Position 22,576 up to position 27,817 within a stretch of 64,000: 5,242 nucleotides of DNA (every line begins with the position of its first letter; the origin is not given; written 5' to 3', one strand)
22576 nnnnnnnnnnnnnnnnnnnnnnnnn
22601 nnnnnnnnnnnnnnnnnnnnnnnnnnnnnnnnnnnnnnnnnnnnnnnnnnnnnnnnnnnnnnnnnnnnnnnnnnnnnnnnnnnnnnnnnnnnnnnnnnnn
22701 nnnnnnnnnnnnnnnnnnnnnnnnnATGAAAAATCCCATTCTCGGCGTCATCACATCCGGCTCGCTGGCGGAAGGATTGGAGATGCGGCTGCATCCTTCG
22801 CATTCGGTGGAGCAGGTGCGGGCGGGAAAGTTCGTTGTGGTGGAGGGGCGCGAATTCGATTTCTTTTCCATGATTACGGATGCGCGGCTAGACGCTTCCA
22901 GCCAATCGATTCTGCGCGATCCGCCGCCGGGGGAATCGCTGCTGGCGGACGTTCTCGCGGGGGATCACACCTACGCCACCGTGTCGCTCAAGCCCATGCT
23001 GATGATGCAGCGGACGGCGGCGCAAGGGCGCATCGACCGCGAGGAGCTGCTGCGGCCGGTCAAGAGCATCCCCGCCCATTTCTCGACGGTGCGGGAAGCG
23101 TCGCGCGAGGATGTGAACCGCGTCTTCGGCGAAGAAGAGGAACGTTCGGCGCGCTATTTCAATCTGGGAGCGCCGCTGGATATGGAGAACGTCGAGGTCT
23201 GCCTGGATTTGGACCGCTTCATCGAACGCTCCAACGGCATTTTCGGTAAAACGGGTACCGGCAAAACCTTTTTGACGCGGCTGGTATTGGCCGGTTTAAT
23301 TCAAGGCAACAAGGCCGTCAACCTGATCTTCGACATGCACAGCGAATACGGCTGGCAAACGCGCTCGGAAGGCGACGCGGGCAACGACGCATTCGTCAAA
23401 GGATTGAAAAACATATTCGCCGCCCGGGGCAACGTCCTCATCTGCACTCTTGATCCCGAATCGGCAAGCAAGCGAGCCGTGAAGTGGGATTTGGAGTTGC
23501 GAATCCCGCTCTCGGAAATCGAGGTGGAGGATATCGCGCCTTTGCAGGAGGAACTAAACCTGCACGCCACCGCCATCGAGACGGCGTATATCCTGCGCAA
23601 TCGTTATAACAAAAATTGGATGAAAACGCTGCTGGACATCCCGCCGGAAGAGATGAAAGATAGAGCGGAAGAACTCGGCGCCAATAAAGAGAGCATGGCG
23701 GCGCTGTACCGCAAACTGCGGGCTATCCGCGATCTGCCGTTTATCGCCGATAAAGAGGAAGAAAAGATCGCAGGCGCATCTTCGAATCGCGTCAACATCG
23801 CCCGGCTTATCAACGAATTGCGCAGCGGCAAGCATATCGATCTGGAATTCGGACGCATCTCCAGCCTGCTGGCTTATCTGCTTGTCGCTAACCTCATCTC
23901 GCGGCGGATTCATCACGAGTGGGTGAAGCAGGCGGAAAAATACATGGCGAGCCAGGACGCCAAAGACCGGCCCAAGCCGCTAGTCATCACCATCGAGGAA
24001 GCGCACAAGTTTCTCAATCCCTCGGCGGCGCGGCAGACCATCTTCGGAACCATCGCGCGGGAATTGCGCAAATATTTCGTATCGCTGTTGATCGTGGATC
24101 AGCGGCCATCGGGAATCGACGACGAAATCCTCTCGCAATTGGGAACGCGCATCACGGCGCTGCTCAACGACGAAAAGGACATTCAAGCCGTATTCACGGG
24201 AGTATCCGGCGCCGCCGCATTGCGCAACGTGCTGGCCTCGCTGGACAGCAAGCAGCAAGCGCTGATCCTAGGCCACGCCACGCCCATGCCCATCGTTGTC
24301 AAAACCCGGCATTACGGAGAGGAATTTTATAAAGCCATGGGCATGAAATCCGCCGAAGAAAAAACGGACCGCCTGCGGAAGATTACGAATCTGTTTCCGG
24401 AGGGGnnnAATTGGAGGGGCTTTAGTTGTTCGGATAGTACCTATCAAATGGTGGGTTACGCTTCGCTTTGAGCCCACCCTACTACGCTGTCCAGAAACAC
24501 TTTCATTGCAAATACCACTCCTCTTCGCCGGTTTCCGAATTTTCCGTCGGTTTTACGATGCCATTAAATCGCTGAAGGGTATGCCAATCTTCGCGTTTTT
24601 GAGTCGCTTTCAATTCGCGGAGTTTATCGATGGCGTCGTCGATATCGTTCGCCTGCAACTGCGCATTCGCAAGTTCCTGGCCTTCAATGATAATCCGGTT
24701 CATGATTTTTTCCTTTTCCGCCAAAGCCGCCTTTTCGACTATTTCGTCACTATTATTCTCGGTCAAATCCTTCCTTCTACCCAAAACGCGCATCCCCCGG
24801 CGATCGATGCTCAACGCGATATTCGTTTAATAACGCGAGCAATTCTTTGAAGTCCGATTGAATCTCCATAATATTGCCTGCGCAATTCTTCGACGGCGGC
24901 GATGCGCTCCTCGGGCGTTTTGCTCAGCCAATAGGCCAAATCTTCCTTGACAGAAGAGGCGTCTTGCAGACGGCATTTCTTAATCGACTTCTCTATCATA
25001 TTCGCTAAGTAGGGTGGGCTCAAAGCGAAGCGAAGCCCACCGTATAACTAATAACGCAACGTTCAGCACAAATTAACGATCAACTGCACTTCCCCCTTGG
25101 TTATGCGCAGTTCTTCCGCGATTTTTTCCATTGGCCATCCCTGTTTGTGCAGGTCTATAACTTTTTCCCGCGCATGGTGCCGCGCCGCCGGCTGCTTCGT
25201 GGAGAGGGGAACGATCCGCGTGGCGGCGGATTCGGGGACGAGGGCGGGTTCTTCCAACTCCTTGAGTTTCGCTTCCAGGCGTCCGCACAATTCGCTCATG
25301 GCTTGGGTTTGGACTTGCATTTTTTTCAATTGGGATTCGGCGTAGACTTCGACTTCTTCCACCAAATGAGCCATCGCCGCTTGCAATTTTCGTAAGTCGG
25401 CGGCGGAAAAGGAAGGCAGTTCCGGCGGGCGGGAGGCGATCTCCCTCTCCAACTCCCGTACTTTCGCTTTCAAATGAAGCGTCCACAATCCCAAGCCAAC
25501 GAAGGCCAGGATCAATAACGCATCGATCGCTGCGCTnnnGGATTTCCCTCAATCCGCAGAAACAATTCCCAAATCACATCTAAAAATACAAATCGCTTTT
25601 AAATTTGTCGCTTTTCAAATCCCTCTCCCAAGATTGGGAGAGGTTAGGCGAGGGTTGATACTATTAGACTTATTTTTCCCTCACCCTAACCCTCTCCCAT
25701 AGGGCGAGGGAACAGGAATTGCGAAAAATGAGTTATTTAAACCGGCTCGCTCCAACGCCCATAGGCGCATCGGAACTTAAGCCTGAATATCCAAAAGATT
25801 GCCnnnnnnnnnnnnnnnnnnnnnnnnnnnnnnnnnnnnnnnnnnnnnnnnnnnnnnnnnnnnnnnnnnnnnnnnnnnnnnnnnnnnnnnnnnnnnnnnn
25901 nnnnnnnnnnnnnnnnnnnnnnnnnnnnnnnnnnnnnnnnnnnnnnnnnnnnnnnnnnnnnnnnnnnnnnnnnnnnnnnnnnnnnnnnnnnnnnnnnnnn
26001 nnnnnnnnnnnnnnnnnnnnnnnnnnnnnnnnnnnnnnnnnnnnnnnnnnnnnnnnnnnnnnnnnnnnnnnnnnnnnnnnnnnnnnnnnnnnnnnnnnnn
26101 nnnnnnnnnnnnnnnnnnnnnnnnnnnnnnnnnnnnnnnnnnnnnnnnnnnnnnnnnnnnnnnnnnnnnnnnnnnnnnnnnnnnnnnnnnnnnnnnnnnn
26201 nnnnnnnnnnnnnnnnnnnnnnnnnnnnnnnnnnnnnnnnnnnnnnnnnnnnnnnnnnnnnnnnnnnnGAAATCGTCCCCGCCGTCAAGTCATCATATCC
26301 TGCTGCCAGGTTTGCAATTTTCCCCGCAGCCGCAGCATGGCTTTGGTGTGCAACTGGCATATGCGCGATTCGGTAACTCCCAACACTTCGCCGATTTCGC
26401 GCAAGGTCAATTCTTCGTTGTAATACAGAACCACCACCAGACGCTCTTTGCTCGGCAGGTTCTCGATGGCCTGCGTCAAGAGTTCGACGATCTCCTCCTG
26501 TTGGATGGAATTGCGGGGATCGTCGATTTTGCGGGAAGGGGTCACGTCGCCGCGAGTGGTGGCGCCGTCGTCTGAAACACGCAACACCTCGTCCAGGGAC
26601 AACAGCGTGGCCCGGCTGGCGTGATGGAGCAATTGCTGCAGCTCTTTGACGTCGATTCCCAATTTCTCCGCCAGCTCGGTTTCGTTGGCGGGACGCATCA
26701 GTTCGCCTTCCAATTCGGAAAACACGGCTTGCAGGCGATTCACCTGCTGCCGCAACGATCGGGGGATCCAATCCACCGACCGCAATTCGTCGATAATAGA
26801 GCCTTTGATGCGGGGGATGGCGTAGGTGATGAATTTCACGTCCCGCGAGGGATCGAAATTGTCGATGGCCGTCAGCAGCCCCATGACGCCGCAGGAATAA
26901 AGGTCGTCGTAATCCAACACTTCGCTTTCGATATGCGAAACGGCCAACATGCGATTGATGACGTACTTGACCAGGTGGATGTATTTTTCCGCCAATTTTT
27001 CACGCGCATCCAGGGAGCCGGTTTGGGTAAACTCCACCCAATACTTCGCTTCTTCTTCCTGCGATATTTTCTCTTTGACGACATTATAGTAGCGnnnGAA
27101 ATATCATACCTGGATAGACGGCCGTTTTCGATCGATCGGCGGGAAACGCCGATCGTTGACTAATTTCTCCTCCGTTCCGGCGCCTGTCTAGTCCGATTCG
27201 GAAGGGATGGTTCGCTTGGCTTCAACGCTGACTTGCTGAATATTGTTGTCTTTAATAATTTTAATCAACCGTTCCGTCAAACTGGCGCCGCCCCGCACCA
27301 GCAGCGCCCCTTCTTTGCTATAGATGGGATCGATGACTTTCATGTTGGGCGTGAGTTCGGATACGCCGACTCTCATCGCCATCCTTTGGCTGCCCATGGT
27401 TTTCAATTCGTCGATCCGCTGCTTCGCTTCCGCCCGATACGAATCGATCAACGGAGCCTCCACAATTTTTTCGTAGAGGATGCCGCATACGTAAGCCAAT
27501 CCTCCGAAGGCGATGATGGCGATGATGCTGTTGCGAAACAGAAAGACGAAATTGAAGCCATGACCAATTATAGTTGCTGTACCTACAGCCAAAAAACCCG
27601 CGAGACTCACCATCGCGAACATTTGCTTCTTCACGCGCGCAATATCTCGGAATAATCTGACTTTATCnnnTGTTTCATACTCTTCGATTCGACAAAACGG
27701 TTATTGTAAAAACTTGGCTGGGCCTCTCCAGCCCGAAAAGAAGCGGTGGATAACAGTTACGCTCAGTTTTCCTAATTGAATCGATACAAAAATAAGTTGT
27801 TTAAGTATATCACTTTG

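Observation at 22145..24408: Translationally coupled two-gene module: barrel-like 194-aa protein plus HerA/FtsK-type ATPase, next to a decayed TA locus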

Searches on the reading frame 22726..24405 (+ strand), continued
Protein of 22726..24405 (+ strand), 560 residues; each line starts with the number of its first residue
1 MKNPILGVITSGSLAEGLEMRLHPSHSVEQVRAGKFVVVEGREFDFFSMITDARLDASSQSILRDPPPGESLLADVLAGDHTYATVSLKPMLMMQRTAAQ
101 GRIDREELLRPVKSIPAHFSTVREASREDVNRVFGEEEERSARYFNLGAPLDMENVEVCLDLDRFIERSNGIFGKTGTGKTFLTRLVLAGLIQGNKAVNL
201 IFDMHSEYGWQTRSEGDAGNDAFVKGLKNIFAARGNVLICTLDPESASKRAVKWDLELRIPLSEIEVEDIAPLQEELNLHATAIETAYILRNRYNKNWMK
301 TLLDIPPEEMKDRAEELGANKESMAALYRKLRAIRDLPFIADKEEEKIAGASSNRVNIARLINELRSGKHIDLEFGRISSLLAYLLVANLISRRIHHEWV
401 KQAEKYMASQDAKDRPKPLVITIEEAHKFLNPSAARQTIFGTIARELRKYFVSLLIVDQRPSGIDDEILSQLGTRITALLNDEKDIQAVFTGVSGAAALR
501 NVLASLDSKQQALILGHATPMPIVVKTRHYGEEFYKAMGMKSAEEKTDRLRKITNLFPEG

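Call 74: search_protein_families(library=pfam, proteins=[L014:6070-7287:+, L107:6651-7847:+, L154:6829-8001:+, L165:6823-7992:+, L154:10293-11522:+, L154:11522-14548:+], max_evalue=0.00001)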
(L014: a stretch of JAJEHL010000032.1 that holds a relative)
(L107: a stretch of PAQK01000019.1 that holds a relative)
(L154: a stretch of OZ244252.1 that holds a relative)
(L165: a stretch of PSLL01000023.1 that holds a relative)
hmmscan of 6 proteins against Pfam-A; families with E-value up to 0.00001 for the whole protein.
L014:6070-7287:+ (406 aa): 1 family
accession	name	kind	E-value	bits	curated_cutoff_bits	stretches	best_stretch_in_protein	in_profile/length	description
PF09376.16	NurA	-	2.9e-27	96.2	21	1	80-367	2-252/254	NurA domain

L107:6651-7847:+ (399 aa): 1 family
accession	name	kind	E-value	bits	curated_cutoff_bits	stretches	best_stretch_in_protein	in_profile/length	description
PF09376.16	NurA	-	8.5e-28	98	21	1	80-362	2-254/254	NurA domain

L154:6829-8001:+ (391 aa): 1 family
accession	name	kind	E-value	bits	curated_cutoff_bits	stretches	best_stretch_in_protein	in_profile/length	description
PF09376.16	NurA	-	1.2e-36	126.9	21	1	80-354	2-254/254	NurA domain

L165:6823-7992:+ (390 aa): 1 family
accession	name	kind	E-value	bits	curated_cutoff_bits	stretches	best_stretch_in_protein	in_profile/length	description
PF09376.16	NurA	-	1.4e-34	120.2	21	1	80-353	2-254/254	NurA domain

L154:10293-11522:+ (410 aa): 1 family
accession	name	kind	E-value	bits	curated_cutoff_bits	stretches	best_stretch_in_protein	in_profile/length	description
PF00149.33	Metallophos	-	7.5e-10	40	21.5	1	3-234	2-190/191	Calcineurin-like phosphoesterase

L154:11522-14548:+ (1009 aa): 5 families
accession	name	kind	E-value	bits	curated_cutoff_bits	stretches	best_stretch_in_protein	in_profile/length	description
PF13476.12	AAA_23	-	1.7e-17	65.1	27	1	5-267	1-200/201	AAA domain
PF02463.25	SMC_N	-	5.7e-14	52.5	40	1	6-83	5-90/220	RecF/RecN/SMC N terminal domain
PF13558.12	SbcC_Walker_B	-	1.1e-07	32.4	27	1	909-968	27-89/90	SbcC/RAD50-like, Walker B motif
PF04423.19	Rad50_zn_hook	-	1.3e-06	28.5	24.3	1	485-535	1-51/52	Rad50 zinc hook motif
PF13555.12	AAA_29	-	8.9e-06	25.8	27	0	7-56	5-52/61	P-loop containing region of AAA domain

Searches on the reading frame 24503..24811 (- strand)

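Call 46: search_protein_families(library=pfam, proteins=[window:24503-24811:-], max_evalue=0.01)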
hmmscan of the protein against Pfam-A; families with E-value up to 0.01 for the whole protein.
window:24503-24811:- (102 aa): 1 family
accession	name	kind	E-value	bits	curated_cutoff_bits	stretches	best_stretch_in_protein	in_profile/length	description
PF10867.13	DUF2664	-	0.0025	18.6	22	1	41-70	60-89/89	Protein of unknown function (DUF2664)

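Call 58: search_protein_families(library=padloc, proteins=[window:24503-24811:-], max_evalue=0.01)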
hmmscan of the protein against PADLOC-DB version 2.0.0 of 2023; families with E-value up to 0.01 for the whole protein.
window:24503-24811:- (102 aa): 0 families

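Call 59: search_protein_families(library=ncbifam, proteins=[window:24503-24811:-], max_evalue=0.001)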
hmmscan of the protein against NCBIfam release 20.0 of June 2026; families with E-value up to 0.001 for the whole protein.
window:24503-24811:- (102 aa): 0 families

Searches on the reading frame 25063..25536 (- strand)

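Call 46: search_protein_families(library=pfam, proteins=[window:25063-25536:-], max_evalue=0.01)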
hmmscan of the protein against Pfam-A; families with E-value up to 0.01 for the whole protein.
window:25063-25536:- (157 aa): 3 families
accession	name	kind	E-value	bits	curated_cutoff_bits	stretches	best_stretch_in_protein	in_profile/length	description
PF19610.4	DUF6115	-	8.3e-08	33.1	27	1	69-156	52-133/134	Family of unknown function (DUF6115)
PF10975.14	DUF2802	-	0.0012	19.4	33.5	0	112-156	24-66/68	Protein of unknown function (DUF2802)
PF13384.12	HTH_23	-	0.0025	18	24.6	1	121-147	5-31/50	Homeodomain-like domain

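Call 58: search_protein_families(library=padloc, proteins=[window:25063-25536:-], max_evalue=0.01)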
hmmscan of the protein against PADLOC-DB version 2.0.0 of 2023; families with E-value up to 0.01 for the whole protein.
window:25063-25536:- (157 aa): 1 family
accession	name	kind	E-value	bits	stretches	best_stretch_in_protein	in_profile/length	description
PDLC00503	JetC1|JetC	-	0.0051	12.9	1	22-107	684-768/1146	DUF3584 domain; MukB-like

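Call 59: search_protein_families(library=ncbifam, proteins=[window:25063-25536:-], max_evalue=0.001)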
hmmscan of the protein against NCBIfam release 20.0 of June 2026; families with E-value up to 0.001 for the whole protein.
window:25063-25536:- (157 aa): 2 families
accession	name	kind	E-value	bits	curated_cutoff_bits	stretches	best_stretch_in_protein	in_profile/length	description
NF047515.1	SpiroCoCo_C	equivalog_domain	1.7e-10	40.5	125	1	114-153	275-312/313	SpiroCoCo family coiled-coil protein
NF049847.1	FtsL_COG5462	equivalog_domain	0.00022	20.8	50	0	4-35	3-34/85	cell division protein FtsL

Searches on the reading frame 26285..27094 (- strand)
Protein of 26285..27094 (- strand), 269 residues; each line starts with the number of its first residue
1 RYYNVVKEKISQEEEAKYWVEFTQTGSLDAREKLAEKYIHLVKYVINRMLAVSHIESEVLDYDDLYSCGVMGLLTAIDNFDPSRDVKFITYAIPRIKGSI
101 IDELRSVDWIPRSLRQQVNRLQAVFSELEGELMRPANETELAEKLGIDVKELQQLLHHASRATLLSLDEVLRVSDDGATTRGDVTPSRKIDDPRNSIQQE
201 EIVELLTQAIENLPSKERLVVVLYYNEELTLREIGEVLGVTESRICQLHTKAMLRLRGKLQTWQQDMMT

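Call 46: search_protein_families(library=pfam, proteins=[window:26285-27094:-], max_evalue=0.01)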
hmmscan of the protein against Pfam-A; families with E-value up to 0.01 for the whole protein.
window:26285-27094:- (269 aa): 7 families
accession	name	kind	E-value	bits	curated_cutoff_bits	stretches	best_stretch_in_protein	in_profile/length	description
PF04545.22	Sigma70_r4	-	6.7e-18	64.4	24.1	1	209-257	1-49/50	Sigma-70, region 4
PF04542.20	Sigma70_r2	-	3.3e-13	49.7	24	1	34-109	1-70/71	Sigma-70 region 2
PF08281.18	Sigma70_r4_2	-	3e-11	43.2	25.7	1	205-256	3-54/54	Sigma-70, region 4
PF04539.22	Sigma70_r3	-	3e-09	37.3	25.3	1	117-195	2-76/78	Sigma-70 region 3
PF13384.12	HTH_23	-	0.0007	19.8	24.6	1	216-248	5-37/50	Homeodomain-like domain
PF08280.17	HTH_Mga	-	0.0048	17.3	23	0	218-245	9-36/59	M protein trans-acting positive regulator (MGA) HTH domain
PF22233.2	PhyR_sigma-like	-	0.0061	16.8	27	0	138-161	22-45/50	Response regulator PhyR, sigma-like domain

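Call 59: search_protein_families(library=ncbifam, proteins=[window:26285-27094:-], max_evalue=0.001)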
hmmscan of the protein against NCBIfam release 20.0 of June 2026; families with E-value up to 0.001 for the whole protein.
window:26285-27094:- (269 aa): 87 families (the best 25 are shown)
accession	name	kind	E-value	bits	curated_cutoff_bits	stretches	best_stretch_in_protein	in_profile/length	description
NF004935.0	PRK06288.1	equivalog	1.2e-84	284.2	343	1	7-265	11-267/270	RNA polymerase sigma factor WhiG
TIGR02479.1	FliA_WhiG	subfamily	2.7e-75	252.9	189.6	1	34-261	1-224/224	FliA/WhiG family RNA polymerase sigma factor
NF005413.0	PRK06986.1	subfamily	1.1e-67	228.4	201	1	24-264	9-240/241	RNA polymerase sigma factor FliA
NF005809.0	PRK07670.1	equivalog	5.5e-66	222.7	326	1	10-262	4-252/255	FliA/WhiG family RNA polymerase sigma factor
NF004572.0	PRK05911.1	equivalog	4.5e-54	183.5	378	1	16-262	10-255/257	RNA polymerase sigma factor sigma-28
NF009091.0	PRK12427.1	equivalog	2.2e-40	138.8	339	1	31-257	17-228/233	FliA/WhiG family RNA polymerase sigma factor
TIGR02937.1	sigma70-ECF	superfamily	2.6e-36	124.7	42.9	1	29-260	1-165/165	sigma-70 family RNA polymerase sigma factor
TIGR02980.1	SigBFG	subfamily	2.7e-35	122.1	234.35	1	29-260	3-226/227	SigB/SigF/SigG family RNA polymerase sigma factor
NF004052.0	PRK05572.1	subfamily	3.6e-31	108.6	311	1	7-261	10-251/252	SigF/SigG family RNA polymerase sporulation sigma factor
NF005644.0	PRK07408.1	subfamily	6.1e-31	108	261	1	9-257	7-250/258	RNA polymerase sigma factor SigF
TIGR02885.1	spore_sigF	equivalog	1.3e-28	100.4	321.45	1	20-260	2-231/231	RNA polymerase sporulation sigma factor SigF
TIGR02393.1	RpoD_Cterm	equivalog_domain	2.5e-26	92.7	354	1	58-259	23-227/238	RNA polymerase sigma factor RpoD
TIGR02394.1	rpoS_proteo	equivalog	2.8e-26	92.7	378.7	1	9-262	27-276/285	RNA polymerase sigma factor RpoS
TIGR02997.1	Sig70-cyanoRpoD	subfamily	7.3e-26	91.1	384.5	1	56-257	95-298/298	RNA polymerase sigma factor, RpoD/SigA family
NF005514.0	PRK07122.1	subfamily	1.4e-25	90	372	1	55-261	60-264/264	RNA polymerase sigma factor SigF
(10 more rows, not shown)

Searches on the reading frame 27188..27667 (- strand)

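Call 46: search_protein_families(library=pfam, proteins=[window:27188-27667:-], max_evalue=0.01)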
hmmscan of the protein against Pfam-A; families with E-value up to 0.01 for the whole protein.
window:27188-27667:- (159 aa): 0 families

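Call 58: search_protein_families(library=padloc, proteins=[window:27188-27667:-], max_evalue=0.01)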
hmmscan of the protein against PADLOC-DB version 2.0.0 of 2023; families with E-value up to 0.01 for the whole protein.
window:27188-27667:- (159 aa): 0 families

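Call 59: search_protein_families(library=ncbifam, proteins=[window:27188-27667:-], max_evalue=0.001)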
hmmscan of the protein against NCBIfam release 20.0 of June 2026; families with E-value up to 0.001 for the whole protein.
window:27188-27667:- (159 aa): 1 family
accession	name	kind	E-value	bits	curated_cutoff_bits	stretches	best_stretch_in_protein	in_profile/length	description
NF053512.1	nitric_RR_NosR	exception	0.00022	20.4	400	1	85-141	354-410/422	response regulator c-di-GMP phosphodiesterase, NosR family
